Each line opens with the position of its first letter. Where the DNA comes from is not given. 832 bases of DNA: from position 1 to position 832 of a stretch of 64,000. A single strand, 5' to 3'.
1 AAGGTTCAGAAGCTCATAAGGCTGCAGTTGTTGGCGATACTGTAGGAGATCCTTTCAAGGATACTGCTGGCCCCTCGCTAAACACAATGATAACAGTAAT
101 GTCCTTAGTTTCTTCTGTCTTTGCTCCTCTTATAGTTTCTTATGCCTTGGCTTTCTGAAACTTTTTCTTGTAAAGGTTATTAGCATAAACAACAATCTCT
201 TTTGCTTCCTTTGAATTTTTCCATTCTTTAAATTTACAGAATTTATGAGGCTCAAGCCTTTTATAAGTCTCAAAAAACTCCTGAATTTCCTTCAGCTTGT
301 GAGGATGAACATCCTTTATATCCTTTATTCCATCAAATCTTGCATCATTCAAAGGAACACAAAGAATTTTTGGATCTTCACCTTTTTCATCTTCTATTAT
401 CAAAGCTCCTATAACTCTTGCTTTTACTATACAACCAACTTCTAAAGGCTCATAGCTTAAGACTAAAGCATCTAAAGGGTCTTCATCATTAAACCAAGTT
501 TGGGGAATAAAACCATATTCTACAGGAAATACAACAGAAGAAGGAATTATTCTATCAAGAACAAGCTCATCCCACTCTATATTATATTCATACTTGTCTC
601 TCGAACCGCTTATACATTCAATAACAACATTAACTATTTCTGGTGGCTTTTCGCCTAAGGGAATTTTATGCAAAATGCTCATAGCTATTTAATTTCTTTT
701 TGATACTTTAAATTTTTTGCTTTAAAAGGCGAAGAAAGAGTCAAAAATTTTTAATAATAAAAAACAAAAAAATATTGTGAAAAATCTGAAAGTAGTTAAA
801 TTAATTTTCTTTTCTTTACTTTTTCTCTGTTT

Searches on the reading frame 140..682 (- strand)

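Call 28: search_protein_families(library=pfam, proteins=[window:140-682:-], max_evalue=0.01)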
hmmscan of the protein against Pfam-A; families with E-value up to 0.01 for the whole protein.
window:140-682:- (180 aa): 1 family
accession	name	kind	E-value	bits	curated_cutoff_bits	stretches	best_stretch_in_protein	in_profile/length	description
PF00719.24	Pyrophosphatase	-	2.8e-50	170.5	23.5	1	19-171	1-152/153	Inorganic pyrophosphatase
